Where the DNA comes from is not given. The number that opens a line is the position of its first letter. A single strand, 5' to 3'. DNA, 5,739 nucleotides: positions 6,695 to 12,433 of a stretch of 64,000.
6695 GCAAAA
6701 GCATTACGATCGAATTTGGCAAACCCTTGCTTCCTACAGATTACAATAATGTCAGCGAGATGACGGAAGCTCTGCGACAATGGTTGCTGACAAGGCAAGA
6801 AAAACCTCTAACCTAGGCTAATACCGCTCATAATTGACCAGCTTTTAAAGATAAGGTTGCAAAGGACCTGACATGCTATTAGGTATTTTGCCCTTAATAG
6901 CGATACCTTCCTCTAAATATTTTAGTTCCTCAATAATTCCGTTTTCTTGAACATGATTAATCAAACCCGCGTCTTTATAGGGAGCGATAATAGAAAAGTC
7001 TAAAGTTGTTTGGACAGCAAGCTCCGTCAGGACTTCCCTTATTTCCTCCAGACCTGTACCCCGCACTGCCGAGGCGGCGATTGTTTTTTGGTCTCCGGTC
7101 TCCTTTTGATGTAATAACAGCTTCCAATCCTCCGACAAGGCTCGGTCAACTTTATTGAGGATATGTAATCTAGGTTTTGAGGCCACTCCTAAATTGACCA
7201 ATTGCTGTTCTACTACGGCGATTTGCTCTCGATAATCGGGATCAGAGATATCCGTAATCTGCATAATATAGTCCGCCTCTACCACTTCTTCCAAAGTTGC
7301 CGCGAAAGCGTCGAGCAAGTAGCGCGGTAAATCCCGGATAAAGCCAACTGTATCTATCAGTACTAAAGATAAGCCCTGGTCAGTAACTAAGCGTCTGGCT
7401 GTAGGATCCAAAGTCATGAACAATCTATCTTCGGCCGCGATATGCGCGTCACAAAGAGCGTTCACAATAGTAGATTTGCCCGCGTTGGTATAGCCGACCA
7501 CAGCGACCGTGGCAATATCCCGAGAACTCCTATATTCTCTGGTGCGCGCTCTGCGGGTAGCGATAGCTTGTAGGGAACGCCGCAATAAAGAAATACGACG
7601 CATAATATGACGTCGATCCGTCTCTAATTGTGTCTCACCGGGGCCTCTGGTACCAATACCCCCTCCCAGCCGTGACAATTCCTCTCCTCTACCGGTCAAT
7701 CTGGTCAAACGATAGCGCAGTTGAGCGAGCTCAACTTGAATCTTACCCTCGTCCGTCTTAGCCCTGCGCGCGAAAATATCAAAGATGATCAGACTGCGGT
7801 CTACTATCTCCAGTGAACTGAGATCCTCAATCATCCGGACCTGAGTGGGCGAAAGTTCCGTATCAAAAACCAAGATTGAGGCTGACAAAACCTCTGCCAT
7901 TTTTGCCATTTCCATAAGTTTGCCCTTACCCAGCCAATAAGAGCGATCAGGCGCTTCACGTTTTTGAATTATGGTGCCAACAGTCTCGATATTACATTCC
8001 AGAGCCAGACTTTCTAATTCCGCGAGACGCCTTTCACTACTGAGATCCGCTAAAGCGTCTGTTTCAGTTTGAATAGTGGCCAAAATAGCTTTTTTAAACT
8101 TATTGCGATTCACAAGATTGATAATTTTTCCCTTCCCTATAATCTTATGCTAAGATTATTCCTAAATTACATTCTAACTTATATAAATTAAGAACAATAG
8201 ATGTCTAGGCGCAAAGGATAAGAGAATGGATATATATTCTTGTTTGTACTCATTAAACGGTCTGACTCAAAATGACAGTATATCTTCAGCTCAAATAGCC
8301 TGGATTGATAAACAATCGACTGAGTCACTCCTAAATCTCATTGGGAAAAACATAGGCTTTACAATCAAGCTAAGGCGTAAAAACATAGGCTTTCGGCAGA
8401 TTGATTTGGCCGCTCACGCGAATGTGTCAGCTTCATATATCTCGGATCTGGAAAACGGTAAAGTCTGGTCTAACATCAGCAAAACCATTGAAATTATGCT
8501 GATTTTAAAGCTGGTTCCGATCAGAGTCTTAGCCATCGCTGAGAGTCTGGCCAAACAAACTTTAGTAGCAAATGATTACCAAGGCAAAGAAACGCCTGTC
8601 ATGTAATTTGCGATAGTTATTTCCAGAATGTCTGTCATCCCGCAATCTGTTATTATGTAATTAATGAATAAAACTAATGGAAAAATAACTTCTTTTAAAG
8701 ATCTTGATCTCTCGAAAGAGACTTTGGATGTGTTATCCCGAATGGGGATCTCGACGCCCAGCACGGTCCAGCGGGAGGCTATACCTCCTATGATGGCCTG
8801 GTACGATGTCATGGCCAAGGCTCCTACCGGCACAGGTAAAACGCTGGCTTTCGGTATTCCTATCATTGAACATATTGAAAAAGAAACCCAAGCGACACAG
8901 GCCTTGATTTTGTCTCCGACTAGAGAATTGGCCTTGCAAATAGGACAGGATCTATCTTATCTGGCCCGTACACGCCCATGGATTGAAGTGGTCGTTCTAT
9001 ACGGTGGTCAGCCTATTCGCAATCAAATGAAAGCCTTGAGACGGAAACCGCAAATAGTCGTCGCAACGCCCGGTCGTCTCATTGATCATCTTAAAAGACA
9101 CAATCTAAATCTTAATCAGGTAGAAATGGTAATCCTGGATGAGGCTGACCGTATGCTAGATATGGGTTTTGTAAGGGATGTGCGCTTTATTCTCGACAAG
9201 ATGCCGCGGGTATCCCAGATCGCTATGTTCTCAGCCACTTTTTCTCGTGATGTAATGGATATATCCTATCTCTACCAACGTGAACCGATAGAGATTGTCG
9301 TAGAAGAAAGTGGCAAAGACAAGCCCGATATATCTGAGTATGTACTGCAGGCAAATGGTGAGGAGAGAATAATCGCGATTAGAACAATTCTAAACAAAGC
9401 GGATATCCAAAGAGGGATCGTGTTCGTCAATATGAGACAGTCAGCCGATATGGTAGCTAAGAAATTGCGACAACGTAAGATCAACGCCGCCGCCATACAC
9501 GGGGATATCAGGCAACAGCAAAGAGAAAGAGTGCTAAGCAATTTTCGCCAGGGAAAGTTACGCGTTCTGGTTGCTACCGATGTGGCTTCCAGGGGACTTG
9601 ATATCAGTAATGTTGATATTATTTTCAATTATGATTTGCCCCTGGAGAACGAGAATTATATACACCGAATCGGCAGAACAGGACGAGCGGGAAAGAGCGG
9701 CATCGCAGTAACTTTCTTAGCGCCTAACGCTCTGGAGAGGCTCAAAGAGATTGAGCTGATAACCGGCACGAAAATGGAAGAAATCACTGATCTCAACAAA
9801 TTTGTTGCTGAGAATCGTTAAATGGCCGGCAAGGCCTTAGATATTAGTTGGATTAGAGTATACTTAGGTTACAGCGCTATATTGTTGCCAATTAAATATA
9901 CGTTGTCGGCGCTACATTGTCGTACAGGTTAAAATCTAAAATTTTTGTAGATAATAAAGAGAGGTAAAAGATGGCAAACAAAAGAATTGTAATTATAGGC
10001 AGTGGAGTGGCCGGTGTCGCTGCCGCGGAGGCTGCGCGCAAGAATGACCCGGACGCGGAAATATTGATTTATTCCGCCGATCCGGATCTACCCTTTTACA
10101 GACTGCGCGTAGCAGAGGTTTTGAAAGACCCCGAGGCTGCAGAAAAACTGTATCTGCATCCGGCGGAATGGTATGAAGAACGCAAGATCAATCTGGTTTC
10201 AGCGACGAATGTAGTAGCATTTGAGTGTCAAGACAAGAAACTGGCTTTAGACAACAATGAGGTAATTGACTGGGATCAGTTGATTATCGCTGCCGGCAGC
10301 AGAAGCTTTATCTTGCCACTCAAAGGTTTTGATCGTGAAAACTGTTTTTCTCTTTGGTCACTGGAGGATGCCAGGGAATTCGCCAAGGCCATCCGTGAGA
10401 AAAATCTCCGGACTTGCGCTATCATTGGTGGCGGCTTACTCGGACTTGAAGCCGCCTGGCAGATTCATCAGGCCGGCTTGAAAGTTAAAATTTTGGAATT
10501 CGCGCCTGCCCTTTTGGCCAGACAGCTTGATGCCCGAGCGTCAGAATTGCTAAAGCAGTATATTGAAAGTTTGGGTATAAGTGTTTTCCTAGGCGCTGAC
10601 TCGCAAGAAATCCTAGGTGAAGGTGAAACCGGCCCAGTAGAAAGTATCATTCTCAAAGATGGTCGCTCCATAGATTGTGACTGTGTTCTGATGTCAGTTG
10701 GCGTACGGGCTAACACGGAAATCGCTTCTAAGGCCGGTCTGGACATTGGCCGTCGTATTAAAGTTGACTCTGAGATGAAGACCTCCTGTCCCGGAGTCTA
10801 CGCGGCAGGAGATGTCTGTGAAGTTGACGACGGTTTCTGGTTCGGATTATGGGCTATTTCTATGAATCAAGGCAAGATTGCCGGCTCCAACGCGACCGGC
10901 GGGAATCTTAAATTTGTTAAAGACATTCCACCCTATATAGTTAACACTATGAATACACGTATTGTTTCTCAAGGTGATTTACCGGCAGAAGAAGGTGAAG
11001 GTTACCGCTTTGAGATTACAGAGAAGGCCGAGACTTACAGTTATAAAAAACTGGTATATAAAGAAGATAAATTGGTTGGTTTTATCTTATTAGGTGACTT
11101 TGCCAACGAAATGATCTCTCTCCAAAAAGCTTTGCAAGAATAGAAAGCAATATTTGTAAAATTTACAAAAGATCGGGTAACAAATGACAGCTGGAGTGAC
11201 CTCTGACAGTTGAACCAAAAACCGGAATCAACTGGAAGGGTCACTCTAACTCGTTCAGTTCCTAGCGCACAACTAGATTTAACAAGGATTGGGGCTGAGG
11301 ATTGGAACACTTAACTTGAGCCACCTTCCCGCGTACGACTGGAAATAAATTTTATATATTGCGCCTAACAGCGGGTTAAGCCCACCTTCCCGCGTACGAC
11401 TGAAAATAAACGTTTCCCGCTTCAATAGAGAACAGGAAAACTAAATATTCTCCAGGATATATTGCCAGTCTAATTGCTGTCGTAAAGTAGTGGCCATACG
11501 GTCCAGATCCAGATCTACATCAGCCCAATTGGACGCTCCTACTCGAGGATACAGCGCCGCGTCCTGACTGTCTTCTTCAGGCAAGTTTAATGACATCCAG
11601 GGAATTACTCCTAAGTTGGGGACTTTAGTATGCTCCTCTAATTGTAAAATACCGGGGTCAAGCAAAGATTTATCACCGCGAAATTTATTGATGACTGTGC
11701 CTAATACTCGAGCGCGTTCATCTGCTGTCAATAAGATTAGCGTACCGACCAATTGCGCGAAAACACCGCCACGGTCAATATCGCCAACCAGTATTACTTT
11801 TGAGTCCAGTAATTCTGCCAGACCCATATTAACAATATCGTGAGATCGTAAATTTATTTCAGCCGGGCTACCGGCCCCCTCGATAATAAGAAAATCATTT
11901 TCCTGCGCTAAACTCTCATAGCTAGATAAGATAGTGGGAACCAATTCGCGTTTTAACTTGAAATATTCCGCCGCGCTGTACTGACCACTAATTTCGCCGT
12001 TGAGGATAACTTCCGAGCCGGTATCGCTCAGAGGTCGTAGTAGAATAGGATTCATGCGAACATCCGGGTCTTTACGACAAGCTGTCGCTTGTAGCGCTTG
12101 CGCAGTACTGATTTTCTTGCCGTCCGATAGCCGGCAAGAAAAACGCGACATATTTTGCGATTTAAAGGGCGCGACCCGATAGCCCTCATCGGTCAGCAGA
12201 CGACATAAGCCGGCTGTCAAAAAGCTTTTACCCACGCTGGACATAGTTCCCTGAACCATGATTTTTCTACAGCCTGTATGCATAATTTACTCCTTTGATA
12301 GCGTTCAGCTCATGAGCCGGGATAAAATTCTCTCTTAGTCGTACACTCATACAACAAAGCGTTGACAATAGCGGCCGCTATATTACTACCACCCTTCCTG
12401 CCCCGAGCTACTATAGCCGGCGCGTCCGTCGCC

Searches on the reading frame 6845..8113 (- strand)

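Call 57: search_protein_families(library=pfam, proteins=[window:6845-8113:-], max_evalue=0.00001)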
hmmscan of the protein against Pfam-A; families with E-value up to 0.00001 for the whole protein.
window:6845-8113:- (422 aa): 3 families
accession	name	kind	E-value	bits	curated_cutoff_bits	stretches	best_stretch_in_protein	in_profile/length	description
PF16360.10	GTP-bdg_M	-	4.7e-29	101.2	29.5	1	117-195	1-79/79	GTP-binding GTPase Middle Region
PF13167.11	GTP-bdg_N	-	1.8e-25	89.7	25.4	1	28-115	2-89/89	GTP-binding GTPase N-terminal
PF01926.29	MMR_HSR1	-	2e-17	63.8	21.9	1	202-321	1-113/113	50S ribosome-binding GTPase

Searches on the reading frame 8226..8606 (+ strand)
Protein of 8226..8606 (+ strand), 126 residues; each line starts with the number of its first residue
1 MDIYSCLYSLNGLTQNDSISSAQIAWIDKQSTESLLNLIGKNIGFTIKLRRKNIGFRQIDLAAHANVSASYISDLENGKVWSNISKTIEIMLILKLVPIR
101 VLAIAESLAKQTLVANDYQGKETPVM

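Call 57: search_protein_families(library=pfam, proteins=[window:8226-8606:+], max_evalue=0.00001)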
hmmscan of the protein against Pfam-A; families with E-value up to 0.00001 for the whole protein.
window:8226-8606:+ (126 aa): 1 family
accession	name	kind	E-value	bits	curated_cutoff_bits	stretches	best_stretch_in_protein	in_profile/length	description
PF01381.28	HTH_3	-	5.9e-07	29.9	23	1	47-86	1-40/55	Helix-turn-helix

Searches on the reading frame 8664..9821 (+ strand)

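Call 57: search_protein_families(library=pfam, proteins=[window:8664-9821:+], max_evalue=0.00001)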
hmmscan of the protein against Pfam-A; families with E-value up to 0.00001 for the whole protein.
window:8664-9821:+ (385 aa): 3 families
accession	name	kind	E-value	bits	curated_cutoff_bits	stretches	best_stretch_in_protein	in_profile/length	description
PF00270.35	DEAD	-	2.2e-50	171.1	26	1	34-199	2-166/167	DEAD/DEAH box helicase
PF00271.37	Helicase_C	-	1.8e-35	121.9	23.5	1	237-343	4-110/110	Helicase conserved C-terminal domain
PF04851.21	ResIII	-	9.5e-10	39.1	22.5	1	49-194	26-163/164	Type III restriction enzyme, res subunit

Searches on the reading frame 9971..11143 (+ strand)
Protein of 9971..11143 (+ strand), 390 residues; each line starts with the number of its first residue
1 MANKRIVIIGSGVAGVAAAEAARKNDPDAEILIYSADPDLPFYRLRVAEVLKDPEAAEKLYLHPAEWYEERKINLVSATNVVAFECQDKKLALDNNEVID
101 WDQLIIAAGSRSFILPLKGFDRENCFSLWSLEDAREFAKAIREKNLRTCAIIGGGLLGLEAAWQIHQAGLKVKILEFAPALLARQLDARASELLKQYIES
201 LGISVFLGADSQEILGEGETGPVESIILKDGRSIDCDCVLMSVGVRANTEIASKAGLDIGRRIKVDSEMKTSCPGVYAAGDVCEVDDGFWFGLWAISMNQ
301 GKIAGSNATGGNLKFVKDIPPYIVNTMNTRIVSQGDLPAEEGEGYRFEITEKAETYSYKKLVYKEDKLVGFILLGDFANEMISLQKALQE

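Call 57: search_protein_families(library=pfam, proteins=[window:9971-11143:+], max_evalue=0.00001)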
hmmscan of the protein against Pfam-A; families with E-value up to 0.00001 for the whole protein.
window:9971-11143:+ (390 aa): 10 families
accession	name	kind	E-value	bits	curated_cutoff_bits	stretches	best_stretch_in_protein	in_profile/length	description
PF07992.20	Pyr_redox_2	-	2.6e-60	204.8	26.1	1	5-301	2-291/291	Pyridine nucleotide-disulphide oxidoreductase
PF00070.33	Pyr_redox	-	1.3e-17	64.5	22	1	150-230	3-81/82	Pyridine nucleotide-disulphide oxidoreductase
PF13450.12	NAD_binding_8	-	1e-09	38.9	21.9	0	151-181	1-31/68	NAD(P)-binding Rossmann-like domain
PF03486.20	HI0933_like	-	1.5e-08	34.9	50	0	149-181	3-35/244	HI0933-like protein Rossmann domain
PF13738.12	Pyr_redox_3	-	7.4e-08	32.4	30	0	96-280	120-305/305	Pyridine nucleotide-disulphide oxidoreductase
PF01266.30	DAO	-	8.5e-08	32.5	27.9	0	150-176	3-29/353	FAD dependent oxidoreductase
PF18267.7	Rubredoxin_C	-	1.5e-07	31.7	25.9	1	324-388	5-66/70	Rubredoxin NAD+ reductase C-terminal domain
PF00890.30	FAD_binding_2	-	2.4e-07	30.7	20.4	0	150-176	3-29/414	FAD binding domain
PF01262.27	AlaDh_PNT_C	-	6.3e-07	29.5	23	0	149-188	31-69/214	Alanine dehydrogenase/PNT, C-terminal domain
PF01134.28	GIDA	-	3.3e-06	26.9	22.1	0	149-177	2-30/391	Glucose inhibited division protein A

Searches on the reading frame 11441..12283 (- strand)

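Call 57: search_protein_families(library=pfam, proteins=[window:11441-12283:-], max_evalue=0.00001)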
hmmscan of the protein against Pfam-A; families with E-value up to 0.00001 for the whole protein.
window:11441-12283:- (280 aa): 2 families
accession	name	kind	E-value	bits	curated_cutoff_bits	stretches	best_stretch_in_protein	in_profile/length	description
PF01656.29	CbiA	-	1.7e-21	76.9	25.4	1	8-231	1-113/125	CobQ/CobB/MinD/ParA nucleotide binding domain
PF13500.12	AAA_26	-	6.3e-19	69.1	27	1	6-231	1-192/198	AAA domain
